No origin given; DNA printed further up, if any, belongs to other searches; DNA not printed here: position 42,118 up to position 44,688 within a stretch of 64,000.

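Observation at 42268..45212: Soluble Mo-bisPGD oxidoreductase plus 4x[4Fe-4S] subunit (no Tat leader, no membrane anchor) embedded among beta-oxidation-type genes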

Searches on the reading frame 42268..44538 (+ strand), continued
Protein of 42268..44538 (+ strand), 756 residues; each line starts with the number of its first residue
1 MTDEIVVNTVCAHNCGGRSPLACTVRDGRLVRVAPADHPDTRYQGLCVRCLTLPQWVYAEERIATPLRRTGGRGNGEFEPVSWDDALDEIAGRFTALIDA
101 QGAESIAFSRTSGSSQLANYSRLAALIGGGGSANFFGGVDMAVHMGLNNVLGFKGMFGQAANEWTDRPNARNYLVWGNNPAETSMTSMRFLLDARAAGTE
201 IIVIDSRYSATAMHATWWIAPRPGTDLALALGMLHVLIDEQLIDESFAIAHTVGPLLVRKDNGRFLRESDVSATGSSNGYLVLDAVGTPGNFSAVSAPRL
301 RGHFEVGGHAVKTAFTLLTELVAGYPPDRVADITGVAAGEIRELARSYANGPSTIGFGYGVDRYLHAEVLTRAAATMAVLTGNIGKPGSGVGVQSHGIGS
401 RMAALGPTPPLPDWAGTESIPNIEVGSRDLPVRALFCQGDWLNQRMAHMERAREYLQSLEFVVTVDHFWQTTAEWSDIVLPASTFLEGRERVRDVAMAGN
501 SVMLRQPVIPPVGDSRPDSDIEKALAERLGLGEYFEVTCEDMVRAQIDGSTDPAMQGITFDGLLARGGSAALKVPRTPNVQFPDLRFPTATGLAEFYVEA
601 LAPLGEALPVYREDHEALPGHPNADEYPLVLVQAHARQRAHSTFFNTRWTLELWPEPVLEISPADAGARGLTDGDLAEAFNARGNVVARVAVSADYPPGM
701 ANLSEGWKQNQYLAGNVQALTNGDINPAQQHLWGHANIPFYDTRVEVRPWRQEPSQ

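Call 33: find_encoding_contigs(protein=P0001, flank=10000, max_places=1)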
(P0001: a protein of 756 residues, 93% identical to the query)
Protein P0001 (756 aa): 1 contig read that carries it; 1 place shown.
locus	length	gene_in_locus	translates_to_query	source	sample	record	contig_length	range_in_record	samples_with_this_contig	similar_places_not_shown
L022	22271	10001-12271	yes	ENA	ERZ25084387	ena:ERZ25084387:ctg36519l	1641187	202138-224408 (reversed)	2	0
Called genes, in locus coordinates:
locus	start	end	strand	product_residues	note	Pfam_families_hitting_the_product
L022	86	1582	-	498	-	PF00501:AMP-binding, PF13193:AMP-binding_C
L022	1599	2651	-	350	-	PF00296:Bac_luciferase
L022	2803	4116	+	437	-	PF07690:MFS_1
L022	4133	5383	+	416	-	PF00067:p450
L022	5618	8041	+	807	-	PF02515:CoA_transf_3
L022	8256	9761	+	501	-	PF05598:DUF772, PF01609:DDE_Tnp_1, PF13751:DDE_Tnp_1_6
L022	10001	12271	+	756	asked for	PF00384:Molybdopterin, PF01568:Molydop_binding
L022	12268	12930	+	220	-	PF12838:Fer4_7 (weak), PF13247:Fer4_11, PF14697:Fer4_21 (weak), PF12838:Fer4_7, PF00037:Fer4, PF12837:Fer4_6, PF13187:Fer4_9, PF13247:Fer4_11, +6 more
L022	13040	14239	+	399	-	PF02771:Acyl-CoA_dh_N, PF02770:Acyl-CoA_dh_M, PF00441:Acyl-CoA_dh_1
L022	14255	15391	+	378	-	PF02771:Acyl-CoA_dh_N, PF02770:Acyl-CoA_dh_M, PF00441:Acyl-CoA_dh_1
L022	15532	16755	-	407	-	PF00067:p450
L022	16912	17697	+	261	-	PF00378:ECH_1, PF16113:ECH_2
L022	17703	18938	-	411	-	-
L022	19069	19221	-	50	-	-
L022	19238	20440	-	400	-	PF00685:Sulfotransfer_1 (faint), PF13469:Sulfotransfer_3, PF17784:Sulfotransfer_4 (weak)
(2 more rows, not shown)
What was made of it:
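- A transposase sits directly upstream of alpha in the 93%-identical relative (call 33).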

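Call 34: predict_structure(alignment_id=A1)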
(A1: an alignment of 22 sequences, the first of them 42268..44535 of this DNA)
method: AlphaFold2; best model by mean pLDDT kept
length: 756 residues; sequences in the alignment: 22
mean_pLDDT: 86.8   pTM: 0.88
mean pLDDT of the five models: 86.8, 86.2, 85.0, 76.9, 72.8
residues with pLDDT >= 90: 386; 70-90: 297; 50-70: 65; < 50: 8
segments of 3 or more residues with pLDDT < 50: 754-756
pLDDT, mean of each block of 10 residues (from residue 1): 82 65 92 86 74 82 91 90 98 95 90 67 82 78 90 84 87 80 63 90 77 83 90 98 97 97 96 91 92 92 95 98 97 95 96 87 84 97 95 76 84 87 85 89 77 90 89 91 89 86 91 91 94 90 94 94 92 85 92 95 93 86 91 61 59 72 95 95 91 86 75 83 83 83 91 56
secondary structure, 60 per line:
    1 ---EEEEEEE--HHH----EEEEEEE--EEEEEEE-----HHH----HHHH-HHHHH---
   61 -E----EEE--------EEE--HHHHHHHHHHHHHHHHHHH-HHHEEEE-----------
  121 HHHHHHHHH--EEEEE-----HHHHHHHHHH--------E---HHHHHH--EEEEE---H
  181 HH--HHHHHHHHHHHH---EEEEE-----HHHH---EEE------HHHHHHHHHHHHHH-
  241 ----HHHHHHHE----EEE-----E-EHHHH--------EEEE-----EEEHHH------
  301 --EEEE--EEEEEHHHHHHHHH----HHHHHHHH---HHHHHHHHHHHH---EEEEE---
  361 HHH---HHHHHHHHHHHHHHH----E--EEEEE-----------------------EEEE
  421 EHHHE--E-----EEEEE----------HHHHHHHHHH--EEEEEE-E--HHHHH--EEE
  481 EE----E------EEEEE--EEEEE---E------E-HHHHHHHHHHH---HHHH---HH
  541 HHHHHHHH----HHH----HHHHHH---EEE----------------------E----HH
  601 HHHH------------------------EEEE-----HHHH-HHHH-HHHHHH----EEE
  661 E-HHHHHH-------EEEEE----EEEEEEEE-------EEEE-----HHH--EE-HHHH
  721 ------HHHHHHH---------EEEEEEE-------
elements in order (helices of 4 or more, strands of 3 or more residues): E4-10 E20-26 E29-35 H48-51 H53-57 E67-69 E78-80 H83-101 E106-109 H121-129 E132-136 H142-151 H164-169 E172-176 H185-196 E200-204 H210-213 E217-219 H226-239 H245-251 E257-259 H268-271 E280-283 E289-291 E303-306 E309-313 H314-322 H327-334 H338-349 E353-357 H367-381 E389-393 E417-421 E434-438 H449-458 E461-466 H471-475 E478-482 E494-498 E501-505 H518-528 H532-535 H539-548 H560-565 E569-571 H599-604 E629-632 H638-641 H643-646 H648-653 E658-661 H663-668 E676-680 E685-692 E700-703 H717-720 H727-733 E743-749

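Call 36: find_related_loci(query=A1, collection=metagenome_contigs, flank=10000)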
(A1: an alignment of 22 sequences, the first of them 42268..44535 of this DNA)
Query A1 (756 aa) in metagenome_contigs; peptide patterns used: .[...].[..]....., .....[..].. (x = any residue, [..] = any of these).
308 stretches matched a pattern; 27 encode a relative of the query (tblastn E <= 1e-3); 26 distinct loci.
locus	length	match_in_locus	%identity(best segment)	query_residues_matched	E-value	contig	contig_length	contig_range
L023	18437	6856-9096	67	4-748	0e+0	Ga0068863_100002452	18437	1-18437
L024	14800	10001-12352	63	1-748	0e+0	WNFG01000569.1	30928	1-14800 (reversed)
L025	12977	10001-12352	63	1-748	0e+0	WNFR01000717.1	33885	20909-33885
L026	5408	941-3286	62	1-748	0e+0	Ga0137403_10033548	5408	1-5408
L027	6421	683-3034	63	1-748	0e+0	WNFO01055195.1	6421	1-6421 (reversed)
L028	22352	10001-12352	63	1-748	0e+0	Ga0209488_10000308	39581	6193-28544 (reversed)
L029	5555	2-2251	61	33-748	0e+0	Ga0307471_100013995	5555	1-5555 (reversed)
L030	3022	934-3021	61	1-660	0e+0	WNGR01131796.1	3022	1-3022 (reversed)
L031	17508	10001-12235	55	4-748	0e+0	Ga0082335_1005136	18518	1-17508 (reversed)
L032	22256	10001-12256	79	1-752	0e+0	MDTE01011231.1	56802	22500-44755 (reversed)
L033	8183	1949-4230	60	1-748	0e+0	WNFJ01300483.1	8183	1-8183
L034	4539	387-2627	51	7-749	0e+0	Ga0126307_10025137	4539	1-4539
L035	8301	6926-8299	65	3-460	0e+0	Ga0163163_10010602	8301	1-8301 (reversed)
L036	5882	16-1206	70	352-748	0e+0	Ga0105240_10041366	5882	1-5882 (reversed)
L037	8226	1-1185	68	354-748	5e-177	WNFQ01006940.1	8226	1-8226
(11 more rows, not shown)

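Call 41: fold_search(model_id=the predicted structure, library=pdb)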
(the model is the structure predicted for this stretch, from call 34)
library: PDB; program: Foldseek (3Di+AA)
matches with E <= 10: 1058; with E <= 0.001: 181
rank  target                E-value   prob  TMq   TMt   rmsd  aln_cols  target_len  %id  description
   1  5e7o_A                3.7e-56  1.00  0.83  0.71   7.6       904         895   24  Crystal structure of the perchlorate reductase PcrAB mutant W461E of PcrA from Azospira suillum PS (released 2016-03-09)
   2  5ch7_C                7.7e-56  1.00  0.83  0.71   7.8       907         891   24  Crystal structure of the perchlorate reductase PcrAB - Phe164 gate switch intermediate - from Azospira suillum PS (released 2016-03-09)
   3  4ydd_C                1.6e-55  1.00  0.84  0.72   5.2       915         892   23  Crystal structure of the perchlorate reductase PcrAB from Azospira suillum PS (released 2016-03-09)
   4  4ydd_A                4.7e-55  1.00  0.84  0.72   4.9       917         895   24  Crystal structure of the perchlorate reductase PcrAB from Azospira suillum PS (released 2016-03-09)
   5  5ch7_A                5.0e-55  1.00  0.85  0.72   4.5       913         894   24  Crystal structure of the perchlorate reductase PcrAB - Phe164 gate switch intermediate - from Azospira suillum PS (released 2016-03-09)
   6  2ivf_A                2.1e-47  1.00  0.84  0.70   4.9       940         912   19  Ethylbenzene dehydrogenase from Aromatoleum aromaticum (released 2006-09-14)
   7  9h4t_B                2.7e-46  1.00  0.77  0.73   4.4       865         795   22  Crystal Structure of TorA (released 2025-02-26)
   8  9h4t_A                3.3e-46  1.00  0.77  0.74   4.3       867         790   22  Crystal Structure of TorA (released 2025-02-26)
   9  7vw6_A                1.2e-45  1.00  0.72  0.61   4.9       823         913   22  Cryo-EM Structure of Formate Dehydrogenase 1 from Methylorubrum extorquens AM1 (released 2022-06-01)
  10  7b04_K                4.6e-45  1.00  0.83  0.58   5.3      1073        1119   18  Structure of Nitrite oxidoreductase (Nxr) from the anammox bacterium Kuenenia stuttgartiensis. (released 2021-07-14)
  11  7l5s                  6.6e-45  1.00  0.76  0.75   4.4       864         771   21  Crystal Structure of Haemophilus influenzae MtsZ at pH 5.5 (released 2021-04-21)
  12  8j83_A                1.4e-44  1.00  0.71  0.59   5.0       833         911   22  Crystal structure of formate dehydrogenase from Methylorubrum extorquens AM1 (released 2023-10-11)
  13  1eu1                  1.8e-44  1.00  0.75  0.74   5.0       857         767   23  THE CRYSTAL STRUCTURE OF RHODOBACTER SPHAEROIDES DIMETHYLSULFOXIDE REDUCTASE REVEALS TWO DISTINCT MOLYBDENUM COORDINATIO (released 2000-08-02)
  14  1tmo                  2.1e-44  1.00  0.77  0.74   4.1       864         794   20  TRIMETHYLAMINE N-OXIDE REDUCTASE FROM SHEWANELLA MASSILIA (released 1999-03-30)
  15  7l5i                  3.0e-44  1.00  0.76  0.76   4.5       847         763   21  Crystal Structure of Haemophilus influenzae MtsZ at pH 7.0 (released 2021-04-21)
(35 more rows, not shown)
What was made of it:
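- On Mo/W-bisPGD (DMSO-reductase / MopB) superfamily: The fold matches at least 50 PDB members with probability 1.00 (call 41).
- Acetylene hydratase is 0.73 and PsrA 0.74 (call 41).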

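Call 42: search_protein_families(library=pfam, proteins=[L001:8737-9585:-, L004:8815-9828:+, L001:4981-6222:+])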
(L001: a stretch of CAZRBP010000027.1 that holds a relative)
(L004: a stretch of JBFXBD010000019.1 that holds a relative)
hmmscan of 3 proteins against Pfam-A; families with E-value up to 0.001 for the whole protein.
L001:8737-9585:- (282 aa): 1 family
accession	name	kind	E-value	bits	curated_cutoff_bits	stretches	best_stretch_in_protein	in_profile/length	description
PF00296.26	Bac_luciferase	-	3.1e-44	152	27.9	1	23-228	31-228/314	Luciferase-like monooxygenase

L004:8815-9828:+ (337 aa): 1 family
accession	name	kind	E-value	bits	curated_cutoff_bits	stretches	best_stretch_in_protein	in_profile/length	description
PF00248.27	Aldo_ket_red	-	3.8e-81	272.8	24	1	16-315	2-289/291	Aldo/keto reductase family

L001:4981-6222:+ (413 aa): 1 family
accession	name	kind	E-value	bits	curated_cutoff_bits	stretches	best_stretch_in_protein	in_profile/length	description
PF04909.20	Amidohydro_2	-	2e-24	87.3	26.4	1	111-411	12-289/289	Amidohydrolase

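Call 51: find_encoding_contigs(protein=P0052, flank=6000, max_places=1)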
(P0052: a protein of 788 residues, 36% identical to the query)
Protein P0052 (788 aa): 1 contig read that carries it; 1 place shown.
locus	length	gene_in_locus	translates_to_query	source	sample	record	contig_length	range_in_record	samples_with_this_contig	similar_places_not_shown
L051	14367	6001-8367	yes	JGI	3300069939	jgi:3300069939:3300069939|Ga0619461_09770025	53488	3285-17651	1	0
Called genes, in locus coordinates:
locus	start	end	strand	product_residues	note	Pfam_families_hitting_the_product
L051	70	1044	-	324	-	PF00892:EamA, PF03151:TPT (weak), PF00892:EamA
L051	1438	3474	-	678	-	PF04879:Molybdop_Fe4S4, PF00384:Molybdopterin, PF01568:Molydop_binding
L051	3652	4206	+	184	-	PF12797:Fer4_2 (faint), PF13237:Fer4_10 (weak), PF12837:Fer4_6 (faint), PF14697:Fer4_21 (faint), PF12838:Fer4_7 (faint), PF13187:Fer4_9 (faint), PF13247:Fer4_11, PF00037:Fer4 (weak)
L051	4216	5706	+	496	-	PF17853:GGDEF_2, PF13556:HTH_30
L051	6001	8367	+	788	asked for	PF10518:TAT_signal (weak), PF00384:Molybdopterin, PF01568:Molydop_binding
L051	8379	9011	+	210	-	PF12797:Fer4_2 (weak), PF12838:Fer4_7 (weak), PF13237:Fer4_10, PF13247:Fer4_11, PF13187:Fer4_9 (weak), PF00037:Fer4, PF12797:Fer4_2, PF13247:Fer4_11, +4 more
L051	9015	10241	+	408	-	PF03916:NrfD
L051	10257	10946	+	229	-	PF02613:Nitrate_red_del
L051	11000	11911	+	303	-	PF12800:Fer4_4 (faint), PF12838:Fer4_7, PF13187:Fer4_9 (weak), PF14697:Fer4_21 (weak), PF12797:Fer4_2 (weak), PF00037:Fer4, PF12837:Fer4_6 (weak), PF13237:Fer4_10 (weak), +2 more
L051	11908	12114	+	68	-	PF02416:TatA_B_E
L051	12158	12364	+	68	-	PF02416:TatA_B_E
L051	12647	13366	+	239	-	PF00902:TatC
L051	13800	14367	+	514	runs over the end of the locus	PF05222:AlaDh_PNT_N, PF01262:AlaDh_PNT_C, PF12769:PNTB_4TM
